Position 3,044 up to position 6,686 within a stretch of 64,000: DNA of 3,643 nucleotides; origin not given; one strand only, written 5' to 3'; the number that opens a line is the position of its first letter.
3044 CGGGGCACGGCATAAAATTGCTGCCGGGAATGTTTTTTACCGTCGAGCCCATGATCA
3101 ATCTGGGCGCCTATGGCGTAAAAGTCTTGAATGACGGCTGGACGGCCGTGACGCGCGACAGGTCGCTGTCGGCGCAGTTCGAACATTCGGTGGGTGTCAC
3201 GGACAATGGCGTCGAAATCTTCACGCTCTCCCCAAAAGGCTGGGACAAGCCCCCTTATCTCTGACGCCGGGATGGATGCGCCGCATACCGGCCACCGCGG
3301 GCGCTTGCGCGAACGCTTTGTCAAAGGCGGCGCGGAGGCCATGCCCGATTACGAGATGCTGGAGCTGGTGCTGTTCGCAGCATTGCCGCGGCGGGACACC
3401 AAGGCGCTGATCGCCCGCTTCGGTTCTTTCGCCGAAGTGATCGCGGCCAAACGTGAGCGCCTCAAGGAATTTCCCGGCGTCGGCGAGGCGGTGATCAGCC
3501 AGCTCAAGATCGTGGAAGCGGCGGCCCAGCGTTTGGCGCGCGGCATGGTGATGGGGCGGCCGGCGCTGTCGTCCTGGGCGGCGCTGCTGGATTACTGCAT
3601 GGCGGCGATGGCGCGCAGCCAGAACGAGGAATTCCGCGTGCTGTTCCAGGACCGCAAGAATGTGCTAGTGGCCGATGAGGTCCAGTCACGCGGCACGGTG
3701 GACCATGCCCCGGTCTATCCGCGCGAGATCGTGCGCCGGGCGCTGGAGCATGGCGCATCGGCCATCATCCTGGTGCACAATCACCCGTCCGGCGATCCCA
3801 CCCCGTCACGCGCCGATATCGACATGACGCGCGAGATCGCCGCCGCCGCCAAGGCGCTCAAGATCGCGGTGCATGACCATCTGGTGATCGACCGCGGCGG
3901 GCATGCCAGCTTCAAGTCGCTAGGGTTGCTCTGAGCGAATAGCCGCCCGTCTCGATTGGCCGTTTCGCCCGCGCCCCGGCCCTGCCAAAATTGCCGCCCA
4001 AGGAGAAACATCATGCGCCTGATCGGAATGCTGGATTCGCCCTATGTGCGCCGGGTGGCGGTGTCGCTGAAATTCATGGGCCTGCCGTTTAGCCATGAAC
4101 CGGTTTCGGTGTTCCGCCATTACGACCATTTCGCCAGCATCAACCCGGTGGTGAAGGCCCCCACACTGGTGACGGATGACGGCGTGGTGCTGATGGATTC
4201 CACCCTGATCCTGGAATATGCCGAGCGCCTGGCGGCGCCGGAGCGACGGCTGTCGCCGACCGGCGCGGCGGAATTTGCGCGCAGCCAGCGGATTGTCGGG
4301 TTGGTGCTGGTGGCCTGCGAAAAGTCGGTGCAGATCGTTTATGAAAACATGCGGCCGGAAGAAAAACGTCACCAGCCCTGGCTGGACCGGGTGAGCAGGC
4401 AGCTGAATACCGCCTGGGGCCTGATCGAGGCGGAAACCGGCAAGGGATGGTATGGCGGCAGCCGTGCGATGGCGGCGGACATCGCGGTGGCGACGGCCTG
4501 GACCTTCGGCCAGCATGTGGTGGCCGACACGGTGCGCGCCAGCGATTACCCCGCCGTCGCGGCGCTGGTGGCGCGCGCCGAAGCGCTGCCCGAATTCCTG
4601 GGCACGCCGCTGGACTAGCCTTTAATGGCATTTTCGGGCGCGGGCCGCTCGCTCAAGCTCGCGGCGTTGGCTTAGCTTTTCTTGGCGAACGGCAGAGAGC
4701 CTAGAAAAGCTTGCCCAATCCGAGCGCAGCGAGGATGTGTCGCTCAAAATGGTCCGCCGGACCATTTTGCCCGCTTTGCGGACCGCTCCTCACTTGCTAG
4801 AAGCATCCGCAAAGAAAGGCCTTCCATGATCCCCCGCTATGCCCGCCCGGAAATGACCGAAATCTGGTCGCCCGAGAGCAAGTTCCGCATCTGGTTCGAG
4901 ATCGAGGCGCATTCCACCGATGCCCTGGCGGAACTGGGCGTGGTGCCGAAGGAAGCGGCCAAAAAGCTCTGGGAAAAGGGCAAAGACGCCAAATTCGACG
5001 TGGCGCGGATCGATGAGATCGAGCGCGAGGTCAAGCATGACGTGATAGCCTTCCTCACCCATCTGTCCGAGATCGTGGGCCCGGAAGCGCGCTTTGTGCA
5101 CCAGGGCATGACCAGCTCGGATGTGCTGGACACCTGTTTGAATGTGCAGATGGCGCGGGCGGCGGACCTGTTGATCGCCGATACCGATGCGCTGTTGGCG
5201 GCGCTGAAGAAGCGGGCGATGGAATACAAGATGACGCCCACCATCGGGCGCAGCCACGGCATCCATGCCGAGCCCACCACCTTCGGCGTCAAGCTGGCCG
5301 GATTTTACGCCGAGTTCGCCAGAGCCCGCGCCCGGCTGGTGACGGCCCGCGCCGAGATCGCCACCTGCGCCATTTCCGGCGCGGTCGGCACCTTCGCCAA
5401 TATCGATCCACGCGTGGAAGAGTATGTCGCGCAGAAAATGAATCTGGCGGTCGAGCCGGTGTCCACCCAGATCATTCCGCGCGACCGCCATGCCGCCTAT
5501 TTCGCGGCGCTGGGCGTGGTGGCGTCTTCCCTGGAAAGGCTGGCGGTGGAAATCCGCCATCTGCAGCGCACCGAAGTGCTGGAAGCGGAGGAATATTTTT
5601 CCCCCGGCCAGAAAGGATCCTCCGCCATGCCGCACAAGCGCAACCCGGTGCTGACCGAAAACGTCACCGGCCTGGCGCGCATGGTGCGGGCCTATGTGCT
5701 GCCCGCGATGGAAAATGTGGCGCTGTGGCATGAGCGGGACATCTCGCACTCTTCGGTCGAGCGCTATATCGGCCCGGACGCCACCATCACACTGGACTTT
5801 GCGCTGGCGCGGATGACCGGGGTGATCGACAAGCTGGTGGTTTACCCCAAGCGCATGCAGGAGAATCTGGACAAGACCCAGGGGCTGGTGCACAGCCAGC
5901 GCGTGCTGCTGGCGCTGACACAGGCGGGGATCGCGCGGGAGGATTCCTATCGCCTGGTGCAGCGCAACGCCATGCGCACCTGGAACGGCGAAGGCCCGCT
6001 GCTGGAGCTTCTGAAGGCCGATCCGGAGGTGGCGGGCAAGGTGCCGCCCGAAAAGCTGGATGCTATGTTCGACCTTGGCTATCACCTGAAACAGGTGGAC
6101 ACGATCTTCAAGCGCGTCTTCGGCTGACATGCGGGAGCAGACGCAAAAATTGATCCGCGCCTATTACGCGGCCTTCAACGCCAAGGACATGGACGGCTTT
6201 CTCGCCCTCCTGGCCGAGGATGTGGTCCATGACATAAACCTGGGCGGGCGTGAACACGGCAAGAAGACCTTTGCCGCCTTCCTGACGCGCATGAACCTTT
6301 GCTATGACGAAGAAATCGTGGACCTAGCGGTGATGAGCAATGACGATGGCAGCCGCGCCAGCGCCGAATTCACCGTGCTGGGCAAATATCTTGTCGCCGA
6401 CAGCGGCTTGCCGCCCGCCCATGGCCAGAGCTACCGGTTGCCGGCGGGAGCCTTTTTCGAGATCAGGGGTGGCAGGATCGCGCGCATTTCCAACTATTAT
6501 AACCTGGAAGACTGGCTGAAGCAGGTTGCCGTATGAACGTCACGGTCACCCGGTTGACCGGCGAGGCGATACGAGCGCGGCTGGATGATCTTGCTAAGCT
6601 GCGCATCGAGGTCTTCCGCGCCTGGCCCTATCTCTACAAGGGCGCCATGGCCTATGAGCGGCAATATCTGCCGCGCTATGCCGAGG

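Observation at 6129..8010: SnoaL + GNAT + nitrilase triplet translationally coupled to purB: candidate uncharacterised make/break N-acyl system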

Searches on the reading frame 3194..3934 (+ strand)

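Call 3: search_protein_families(library=pfam, proteins=[window:3194-3934:+], max_evalue=0.01)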
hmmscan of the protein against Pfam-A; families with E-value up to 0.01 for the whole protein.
window:3194-3934:+ (246 aa): 4 families
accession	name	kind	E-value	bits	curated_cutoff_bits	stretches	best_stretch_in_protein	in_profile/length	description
PF04002.20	RadC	-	1.9e-42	144.5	22.1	1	126-244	2-120/121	RadC-like JAB domain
PF14464.11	Prok-JAB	-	1.6e-06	28.4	25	1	138-220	12-95/114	Prokaryotic homologs of the JAB domain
PF14520.12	HHH_5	-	0.00087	20.2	27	1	69-104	15-51/57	Helix-hairpin-helix domain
PF20582.4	UPF0758_N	-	0.0015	19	27.1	1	37-99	9-74/77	UPF0758 N-terminal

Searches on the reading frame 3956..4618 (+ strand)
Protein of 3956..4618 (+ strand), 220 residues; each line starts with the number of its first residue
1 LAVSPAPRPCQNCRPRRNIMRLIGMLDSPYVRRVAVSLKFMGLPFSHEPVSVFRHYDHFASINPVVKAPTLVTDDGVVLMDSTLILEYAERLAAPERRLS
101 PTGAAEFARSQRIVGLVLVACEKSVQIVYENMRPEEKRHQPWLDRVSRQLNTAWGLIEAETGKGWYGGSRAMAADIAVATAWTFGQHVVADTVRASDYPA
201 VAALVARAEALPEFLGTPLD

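Call 3: search_protein_families(library=pfam, proteins=[window:3956-4618:+], max_evalue=0.01)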
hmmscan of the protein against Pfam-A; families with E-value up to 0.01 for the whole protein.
window:3956-4618:+ (220 aa): 6 families
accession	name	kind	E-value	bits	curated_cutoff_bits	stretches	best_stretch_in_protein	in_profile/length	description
PF13417.12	GST_N_3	-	1.2e-20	74.1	22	1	22-96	1-74/75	Glutathione S-transferase, N-terminal domain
PF13409.12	GST_N_2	-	1.3e-15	58.2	25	1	28-91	2-69/70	Glutathione S-transferase, N-terminal domain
PF02798.26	GST_N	-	1.8e-09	38.2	20.9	1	21-90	4-75/76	Glutathione S-transferase, N-terminal domain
PF00043.30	GST_C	-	9.8e-06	26.2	20.7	1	125-212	6-93/93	Glutathione S-transferase, C-terminal domain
PF14497.11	GST_C_3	-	0.002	18.7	21.6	1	126-213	9-96/104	Glutathione S-transferase, C-terminal domain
PF13410.11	GST_C_2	-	0.0026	18.3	24.9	1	140-206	1-68/69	Glutathione S-transferase, C-terminal domain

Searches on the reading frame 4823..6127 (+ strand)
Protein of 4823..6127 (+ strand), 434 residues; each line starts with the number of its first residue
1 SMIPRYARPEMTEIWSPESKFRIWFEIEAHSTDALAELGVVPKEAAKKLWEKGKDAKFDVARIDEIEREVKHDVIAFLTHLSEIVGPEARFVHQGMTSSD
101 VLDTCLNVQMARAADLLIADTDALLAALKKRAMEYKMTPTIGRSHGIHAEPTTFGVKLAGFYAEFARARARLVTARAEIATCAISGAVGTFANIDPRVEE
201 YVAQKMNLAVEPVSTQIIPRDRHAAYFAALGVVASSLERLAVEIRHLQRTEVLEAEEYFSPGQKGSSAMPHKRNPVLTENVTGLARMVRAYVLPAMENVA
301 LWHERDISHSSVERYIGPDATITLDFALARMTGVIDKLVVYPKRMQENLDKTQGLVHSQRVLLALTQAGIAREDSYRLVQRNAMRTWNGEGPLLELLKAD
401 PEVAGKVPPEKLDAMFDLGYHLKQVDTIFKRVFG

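Call 3: search_protein_families(library=pfam, proteins=[window:4823-6127:+], max_evalue=0.01)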
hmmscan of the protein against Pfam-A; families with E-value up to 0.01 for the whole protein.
window:4823-6127:+ (434 aa): 3 families
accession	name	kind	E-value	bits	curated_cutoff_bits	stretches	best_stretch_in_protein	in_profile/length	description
PF00206.25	Lyase_1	-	8.6e-53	180.2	27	1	7-288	6-310/312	Lyase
PF10397.14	ADSL_C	-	4.8e-26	91.3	32.7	1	354-432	1-79/79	Adenylosuccinate lyase C-terminus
PF08328.16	ASL_C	-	0.0032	18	35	1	304-356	4-55/115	Adenylosuccinate lyase C-terminal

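Call 4: search_protein_families(library=ncbifam, proteins=[window:4823-6127:+], max_evalue=0.01)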
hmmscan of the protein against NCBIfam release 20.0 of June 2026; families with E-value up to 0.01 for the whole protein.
window:4823-6127:+ (434 aa): 16 families
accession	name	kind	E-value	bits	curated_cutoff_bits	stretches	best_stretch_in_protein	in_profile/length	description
TIGR00928.1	purB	equivalog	3.4e-151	503.9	326.2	1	2-433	1-436/436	adenylosuccinate lyase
NF052536.2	CoM_syn_XcbD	exception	3.7e-76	256.6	600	1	6-432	14-442/443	3-sulfopropionylcysteine synthase XcbD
NF006500.1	PRK08937.2-4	subfamily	8.9e-75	252.2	626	1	5-432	13-442/448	adenylosuccinate lyase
NF006554.0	PRK09053.1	equivalog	1e-68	232.3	595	1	7-427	14-439/453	3-carboxy-cis,cis-muconate cycloisomerase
TIGR02426.1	protocat_pcaB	equivalog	2.7e-54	184.4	355.75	1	7-337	7-337/338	3-carboxy-cis,cis-muconate cycloisomerase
NF052556.1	NtrsucLyaStm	equivalog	9e-49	166.6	650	1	25-419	41-450/466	nitrosuccinate lyase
NF006764.0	PRK09285.1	equivalog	5.4e-37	127.2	446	1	33-356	51-385/456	adenylosuccinate lyase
NF004631.0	PRK05975.1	equivalog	2.7e-32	112.1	371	1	9-309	18-314/352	3-carboxy-cis,cis-muconate cycloisomerase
NF008909.0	PRK12273.1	subfamily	1.2e-15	57.4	510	1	97-288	142-342/474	aspartate ammonia-lyase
TIGR00838.1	argH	equivalog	9.7e-15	54.5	279.5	1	31-353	38-362/455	argininosuccinate lyase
TIGR00979.1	fumC_II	equivalog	1.2e-14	53.9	664.75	1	92-286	131-335/458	class II fumarate hydratase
NF002563.0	PRK02186.1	subfamily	4.9e-10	38.3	625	1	34-295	451-713/890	argininosuccinate lyase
NF009089.0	PRK12425.1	equivalog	9.9e-09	34.5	840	1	91-287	131-337/464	class II fumarate hydratase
TIGR00839.1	aspA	equivalog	4e-08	32.6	681.2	1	92-285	132-334/468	aspartate ammonia-lyase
NF011092.0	PRK14515.1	subfamily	5.4e-08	32.1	876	1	92-285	141-343/479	aspartate ammonia-lyase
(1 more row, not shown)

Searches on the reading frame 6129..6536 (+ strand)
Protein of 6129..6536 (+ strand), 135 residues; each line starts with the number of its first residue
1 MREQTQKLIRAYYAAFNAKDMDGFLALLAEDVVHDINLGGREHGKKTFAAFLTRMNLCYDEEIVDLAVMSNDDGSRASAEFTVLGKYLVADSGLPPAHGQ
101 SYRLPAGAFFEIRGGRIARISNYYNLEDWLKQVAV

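Call 3: search_protein_families(library=pfam, proteins=[window:6129-6536:+], max_evalue=0.01)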
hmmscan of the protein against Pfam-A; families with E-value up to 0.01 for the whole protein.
window:6129-6536:+ (135 aa): 5 families
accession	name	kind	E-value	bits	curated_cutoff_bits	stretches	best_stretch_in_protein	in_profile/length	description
PF12680.13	SnoaL_2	-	1.3e-18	67.9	27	1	9-120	1-102/102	SnoaL-like domain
PF07366.18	SnoaL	-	3.7e-09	36.9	28.4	1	8-132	3-125/126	SnoaL-like polyketide cyclase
PF07858.18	LEH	-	0.00014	22.7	24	1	6-133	4-120/122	Limonene-1,2-epoxide hydrolase catalytic domain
PF14534.12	DUF4440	-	0.00043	21.1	25.2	1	7-58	3-53/107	Domain of unknown function (DUF4440)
PF13577.12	SnoaL_4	-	0.0014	19.1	24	1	2-55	6-60/126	SnoaL-like domain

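Call 4: search_protein_families(library=ncbifam, proteins=[window:6129-6536:+], max_evalue=0.01)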
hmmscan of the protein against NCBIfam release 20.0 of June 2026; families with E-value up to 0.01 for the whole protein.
window:6129-6536:+ (135 aa): 4 families
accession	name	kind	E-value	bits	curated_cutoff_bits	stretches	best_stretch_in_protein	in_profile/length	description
TIGR02096.1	TIGR02096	subfamily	4.3e-37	127.3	97.1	1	6-134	1-129/129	ketosteroid isomerase-related protein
NF006089.0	PRK08241.1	subfamily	9.6e-05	21.6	240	1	3-54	217-269/343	RNA polymerase subunit sigma-70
TIGR02246.1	TIGR02246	subfamily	0.00014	21.9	33.95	1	3-55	4-56/128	SgcJ/EcaC family oxidoreductase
TIGR02960.1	SigX5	hypoth_equivalog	0.00026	20.3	264.75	1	3-36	204-237/322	RNA polymerase sigma-70 factor, TIGR02960 family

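Call 5: list_cluster_members(proteins=[window:6129-6536:+, window:6533-7120:+, window:7117-8010:+])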
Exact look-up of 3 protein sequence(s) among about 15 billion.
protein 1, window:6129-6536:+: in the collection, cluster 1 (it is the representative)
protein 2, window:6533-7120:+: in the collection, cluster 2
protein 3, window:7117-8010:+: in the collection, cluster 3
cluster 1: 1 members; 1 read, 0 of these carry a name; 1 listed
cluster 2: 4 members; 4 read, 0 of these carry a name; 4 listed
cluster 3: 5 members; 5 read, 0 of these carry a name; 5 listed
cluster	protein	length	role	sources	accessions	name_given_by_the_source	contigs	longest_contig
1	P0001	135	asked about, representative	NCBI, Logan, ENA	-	-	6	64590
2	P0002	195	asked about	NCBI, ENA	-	-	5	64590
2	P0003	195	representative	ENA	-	-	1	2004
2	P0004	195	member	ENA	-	-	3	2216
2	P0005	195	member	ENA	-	-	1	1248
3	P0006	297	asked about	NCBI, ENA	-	-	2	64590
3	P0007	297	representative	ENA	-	-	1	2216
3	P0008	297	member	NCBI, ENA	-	-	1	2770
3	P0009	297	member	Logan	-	-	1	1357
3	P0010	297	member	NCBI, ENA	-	-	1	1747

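Call 19: search_solved_structures(query=window:6129-6536:+, max_evalue=1)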
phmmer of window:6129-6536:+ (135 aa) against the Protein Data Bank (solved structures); distinct sequences matched with E-value up to 1: 32.
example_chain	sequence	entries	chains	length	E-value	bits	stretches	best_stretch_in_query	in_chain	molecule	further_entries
3f7x_A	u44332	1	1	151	6.7e-53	181.6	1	6-134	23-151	Putative polyketide cyclase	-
3i0y_A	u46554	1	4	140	8.5e-45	155.4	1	2-134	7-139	Putative polyketide cyclase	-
3f8h_A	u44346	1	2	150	1.5e-42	148.2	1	8-134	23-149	putative polyketide cyclase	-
5aih_A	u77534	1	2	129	1.4e-06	31.8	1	8-134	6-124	LIMONENE-1,2-EPOXIDE HYDROLASE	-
5aii_A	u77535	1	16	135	1.7e-06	31.6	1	8-134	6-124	LIMONENE-1,2-EPOXIDE HYDROLASE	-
3ov4_A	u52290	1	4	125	0.0033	20.9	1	6-51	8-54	Steroid Delta-isomerase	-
3nm2_A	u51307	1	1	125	0.0042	20.6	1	6-48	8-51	Steroid Delta-isomerase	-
3nbr_A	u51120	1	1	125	0.0059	20.1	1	6-48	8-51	Steroid Delta-isomerase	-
5dre_A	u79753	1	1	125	0.0085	19.6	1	6-43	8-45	Steroid Delta-isomerase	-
3myt_A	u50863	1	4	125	0.0087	19.6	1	6-43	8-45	Steroid Delta-isomerase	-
3nuv_A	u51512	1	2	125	0.0094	19.5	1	6-43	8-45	Steroid Delta-isomerase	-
3mhe_A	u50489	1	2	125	0.0096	19.4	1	6-43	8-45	Steroid Delta-Isomerase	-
4lmi_A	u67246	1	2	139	0.0097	19.4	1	3-48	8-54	Uncharacterized protein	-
1buq_A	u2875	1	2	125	0.0097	19.4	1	6-48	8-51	PROTEIN (3-KETOSTEROID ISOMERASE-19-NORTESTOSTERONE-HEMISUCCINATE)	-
3m8c_A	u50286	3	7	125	0.0097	19.4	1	6-43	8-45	Steroid Delta-isomerase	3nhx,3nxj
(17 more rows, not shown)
